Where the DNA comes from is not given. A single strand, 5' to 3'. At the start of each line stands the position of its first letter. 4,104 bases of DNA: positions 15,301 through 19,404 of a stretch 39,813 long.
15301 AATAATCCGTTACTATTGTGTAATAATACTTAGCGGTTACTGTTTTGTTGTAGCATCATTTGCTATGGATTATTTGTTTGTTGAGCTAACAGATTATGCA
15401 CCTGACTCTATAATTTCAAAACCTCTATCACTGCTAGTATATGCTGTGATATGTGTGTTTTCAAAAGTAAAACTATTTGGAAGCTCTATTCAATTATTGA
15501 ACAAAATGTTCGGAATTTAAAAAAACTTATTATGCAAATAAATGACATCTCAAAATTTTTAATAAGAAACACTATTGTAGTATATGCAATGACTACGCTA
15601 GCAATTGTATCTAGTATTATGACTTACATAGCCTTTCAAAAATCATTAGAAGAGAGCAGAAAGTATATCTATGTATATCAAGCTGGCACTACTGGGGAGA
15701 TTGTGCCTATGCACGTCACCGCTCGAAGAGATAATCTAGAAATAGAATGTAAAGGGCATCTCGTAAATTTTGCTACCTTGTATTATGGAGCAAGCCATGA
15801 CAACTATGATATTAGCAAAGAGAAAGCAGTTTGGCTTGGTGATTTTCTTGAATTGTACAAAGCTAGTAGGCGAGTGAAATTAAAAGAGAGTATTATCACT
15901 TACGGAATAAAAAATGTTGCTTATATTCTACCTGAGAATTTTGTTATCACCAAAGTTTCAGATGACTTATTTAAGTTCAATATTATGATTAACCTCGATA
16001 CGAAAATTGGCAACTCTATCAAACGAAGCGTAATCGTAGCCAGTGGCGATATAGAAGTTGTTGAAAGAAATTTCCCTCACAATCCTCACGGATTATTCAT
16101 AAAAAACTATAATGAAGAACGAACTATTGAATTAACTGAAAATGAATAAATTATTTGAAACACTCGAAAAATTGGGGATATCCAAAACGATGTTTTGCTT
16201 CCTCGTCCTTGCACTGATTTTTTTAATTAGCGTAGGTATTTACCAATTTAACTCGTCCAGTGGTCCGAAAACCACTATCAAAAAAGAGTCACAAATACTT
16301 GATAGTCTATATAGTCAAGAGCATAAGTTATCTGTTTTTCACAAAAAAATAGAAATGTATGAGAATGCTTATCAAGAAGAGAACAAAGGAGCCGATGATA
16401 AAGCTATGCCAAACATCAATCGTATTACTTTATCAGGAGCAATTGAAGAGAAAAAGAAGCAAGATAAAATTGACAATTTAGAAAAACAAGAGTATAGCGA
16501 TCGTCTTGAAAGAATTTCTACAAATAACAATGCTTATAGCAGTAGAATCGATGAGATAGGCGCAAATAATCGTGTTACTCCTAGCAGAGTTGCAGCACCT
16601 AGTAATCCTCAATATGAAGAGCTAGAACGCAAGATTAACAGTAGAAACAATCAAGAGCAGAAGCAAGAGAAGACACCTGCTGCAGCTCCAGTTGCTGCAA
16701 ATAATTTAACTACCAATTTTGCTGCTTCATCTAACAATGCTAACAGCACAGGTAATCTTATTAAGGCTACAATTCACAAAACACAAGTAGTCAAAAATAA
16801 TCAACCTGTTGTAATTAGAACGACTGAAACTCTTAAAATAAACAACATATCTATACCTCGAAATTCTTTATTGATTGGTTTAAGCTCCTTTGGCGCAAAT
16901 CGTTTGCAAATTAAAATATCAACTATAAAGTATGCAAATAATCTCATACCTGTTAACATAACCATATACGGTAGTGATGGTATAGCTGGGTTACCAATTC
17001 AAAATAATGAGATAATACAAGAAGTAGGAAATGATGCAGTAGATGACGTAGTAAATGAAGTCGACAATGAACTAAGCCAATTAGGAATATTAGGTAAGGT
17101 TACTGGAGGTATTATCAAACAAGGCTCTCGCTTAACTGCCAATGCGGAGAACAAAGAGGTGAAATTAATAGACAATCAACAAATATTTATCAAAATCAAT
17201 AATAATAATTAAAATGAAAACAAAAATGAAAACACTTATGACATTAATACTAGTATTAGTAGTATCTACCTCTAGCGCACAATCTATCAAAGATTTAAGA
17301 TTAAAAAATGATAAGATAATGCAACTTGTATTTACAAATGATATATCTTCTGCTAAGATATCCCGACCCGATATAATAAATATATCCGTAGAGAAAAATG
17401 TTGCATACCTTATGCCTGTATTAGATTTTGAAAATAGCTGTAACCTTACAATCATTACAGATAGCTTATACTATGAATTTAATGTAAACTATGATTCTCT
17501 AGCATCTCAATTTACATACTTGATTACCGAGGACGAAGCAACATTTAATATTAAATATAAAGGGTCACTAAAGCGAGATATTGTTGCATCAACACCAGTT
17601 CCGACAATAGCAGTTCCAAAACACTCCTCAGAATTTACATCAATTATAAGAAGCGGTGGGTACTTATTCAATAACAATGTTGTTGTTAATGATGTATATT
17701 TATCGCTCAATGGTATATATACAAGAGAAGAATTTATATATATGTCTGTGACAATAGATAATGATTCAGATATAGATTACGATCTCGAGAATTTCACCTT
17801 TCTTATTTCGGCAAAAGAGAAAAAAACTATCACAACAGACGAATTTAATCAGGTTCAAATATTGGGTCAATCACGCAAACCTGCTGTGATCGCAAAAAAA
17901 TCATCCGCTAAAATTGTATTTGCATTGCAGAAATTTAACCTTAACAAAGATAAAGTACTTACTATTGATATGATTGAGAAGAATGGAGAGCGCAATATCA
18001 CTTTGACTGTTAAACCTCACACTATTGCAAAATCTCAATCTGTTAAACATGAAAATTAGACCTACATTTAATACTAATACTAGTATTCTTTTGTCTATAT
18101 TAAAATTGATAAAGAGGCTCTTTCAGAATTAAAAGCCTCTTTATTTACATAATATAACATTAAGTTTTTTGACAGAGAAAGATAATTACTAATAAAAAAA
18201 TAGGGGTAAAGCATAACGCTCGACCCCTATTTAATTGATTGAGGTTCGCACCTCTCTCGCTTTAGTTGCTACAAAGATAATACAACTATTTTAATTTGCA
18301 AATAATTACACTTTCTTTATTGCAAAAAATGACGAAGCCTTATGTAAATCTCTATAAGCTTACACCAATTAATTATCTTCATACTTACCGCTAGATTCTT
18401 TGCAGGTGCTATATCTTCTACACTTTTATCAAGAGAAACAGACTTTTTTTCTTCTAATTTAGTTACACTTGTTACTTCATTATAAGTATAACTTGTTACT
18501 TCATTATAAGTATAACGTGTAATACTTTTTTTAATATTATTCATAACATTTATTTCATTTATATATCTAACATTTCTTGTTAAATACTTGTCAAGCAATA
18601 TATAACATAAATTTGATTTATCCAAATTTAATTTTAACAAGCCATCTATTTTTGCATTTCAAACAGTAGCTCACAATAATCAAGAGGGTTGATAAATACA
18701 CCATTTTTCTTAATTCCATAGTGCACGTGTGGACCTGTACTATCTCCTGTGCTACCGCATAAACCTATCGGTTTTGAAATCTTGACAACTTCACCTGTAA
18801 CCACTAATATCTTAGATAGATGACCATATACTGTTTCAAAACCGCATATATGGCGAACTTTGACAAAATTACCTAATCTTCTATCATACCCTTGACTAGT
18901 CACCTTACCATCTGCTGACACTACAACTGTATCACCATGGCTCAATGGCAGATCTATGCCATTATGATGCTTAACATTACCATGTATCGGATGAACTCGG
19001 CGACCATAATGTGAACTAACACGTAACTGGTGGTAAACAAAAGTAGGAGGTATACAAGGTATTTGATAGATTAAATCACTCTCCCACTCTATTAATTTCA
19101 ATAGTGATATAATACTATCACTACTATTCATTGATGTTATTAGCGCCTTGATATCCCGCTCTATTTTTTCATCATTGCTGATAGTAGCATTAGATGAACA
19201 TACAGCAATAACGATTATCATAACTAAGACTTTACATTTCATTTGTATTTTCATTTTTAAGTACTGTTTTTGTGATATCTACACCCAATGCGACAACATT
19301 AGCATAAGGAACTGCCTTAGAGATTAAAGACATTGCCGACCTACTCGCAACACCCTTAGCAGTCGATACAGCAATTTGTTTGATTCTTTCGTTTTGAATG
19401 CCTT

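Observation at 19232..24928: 1898-aa relaxase: MobB-type nuclease domain fused to about 15 copies of a novel ~75-85-aa module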

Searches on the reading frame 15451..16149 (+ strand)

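Call 18: search_protein_families(library=pfam, proteins=[window:15451-16149:+], max_evalue=0.01)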
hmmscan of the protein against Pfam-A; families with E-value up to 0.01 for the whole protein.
window:15451-16149:+ (232 aa): 0 families

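Call 72: search_protein_families(library=ncbifam, proteins=[window:15451-16149:+], max_evalue=0.01)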
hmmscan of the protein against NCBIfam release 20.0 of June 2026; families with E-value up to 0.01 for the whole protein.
window:15451-16149:+ (232 aa): 1 family
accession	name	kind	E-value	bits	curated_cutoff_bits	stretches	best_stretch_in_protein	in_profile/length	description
TIGR03781.1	Bac_Flav_CT_K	equivalog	4.5e-07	29.6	152.45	1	42-221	13-190/202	conjugative transposon protein TraK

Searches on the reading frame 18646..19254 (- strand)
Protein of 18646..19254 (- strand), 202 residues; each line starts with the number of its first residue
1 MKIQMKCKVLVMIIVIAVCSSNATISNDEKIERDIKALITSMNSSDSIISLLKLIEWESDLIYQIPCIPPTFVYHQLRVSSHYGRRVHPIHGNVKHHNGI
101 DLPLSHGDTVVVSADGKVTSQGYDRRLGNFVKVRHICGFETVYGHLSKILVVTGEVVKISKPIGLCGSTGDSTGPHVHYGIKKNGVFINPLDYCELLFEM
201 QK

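Call 16: search_protein_families(library=pfam, proteins=[window:18646-19254:-], max_evalue=0.01)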
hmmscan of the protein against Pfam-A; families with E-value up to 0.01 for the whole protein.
window:18646-19254:- (202 aa): 1 family
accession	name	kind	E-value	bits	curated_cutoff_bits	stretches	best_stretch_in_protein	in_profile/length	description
PF01551.29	Peptidase_M23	-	6.3e-27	94.1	28.7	1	96-190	2-96/96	Peptidase family M23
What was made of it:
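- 18646..19254 (-): M23 peptidoglycan endopeptidase gene, overlapping the relaxase stop by 23 nt. Pfam Peptidase_M23 at E 6e-27 (call 16).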

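Call 72: search_protein_families(library=ncbifam, proteins=[window:18646-19254:-], max_evalue=0.01)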
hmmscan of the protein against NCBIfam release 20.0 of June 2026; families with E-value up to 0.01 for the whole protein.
window:18646-19254:- (202 aa): 14 families
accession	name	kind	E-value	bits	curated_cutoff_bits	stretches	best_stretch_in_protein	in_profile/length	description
NF008652.0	PRK11649.1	equivalog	2.9e-27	95.4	341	1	74-191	289-407/439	murein DD-endopeptidase MepM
NF053825.1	PdgNdpepShyA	equivalog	2.1e-23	82.7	700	1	74-191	272-390/425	peptidoglycan DD-endopeptidase ShyA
NF053824.1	PdgNdpepShyC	equivalog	2e-22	79.7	700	1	78-190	276-389/429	peptidoglycan DD-endopeptidase ShyC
NF052530.1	Heli_ShapePgp3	exception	4.5e-17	62.1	300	1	79-197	149-267/270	peptidoglycan metallopeptidase Pgp3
NF052336.1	PdgHdaseHSB100310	equivalog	7.4e-17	61.7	500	1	78-186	42-146/316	peptidoglycan hydrolase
NF053738.1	S2SprSpoIIQBc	equivalog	2e-14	53.8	250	1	95-195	120-224/232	stage II sporulation protein SpoIIQ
NF041208.1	celldiv_DipM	equivalog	9.7e-13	48.1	740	1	97-195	319-418/419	cell division endopeptidase DipM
NF052529.1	PG_M23_Pgp6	exception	4.6e-12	45.3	600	1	96-193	334-431/452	peptidoglycan metallopeptidase Pgp6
NF040883.1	amid_act_ActS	equivalog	1.7e-11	43.9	375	1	97-193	136-232/242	amidase activator ActS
NF050804.1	CellDivDipMCaul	equivalog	1.5e-10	40.6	900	1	92-182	523-614/634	cell division endopeptidase DipM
NF008123.1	PRK10871.1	equivalog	2.2e-10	40.5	311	1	98-193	266-361/365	murein hydrolase activator NlpD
NF008644.1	PRK11637.1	equivalog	3.6e-09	36.1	270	1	90-192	280-381/385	murein hydrolase activator EnvC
NF047755.1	LIC_10271_M23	exception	1.6e-06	28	180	1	96-165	116-185/207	LIC_10271 family cell wall hydrolase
NF047657.1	CellWlHdaseLepto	equivalog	0.0018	17.8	400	1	96-167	127-198/221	hypothetical protein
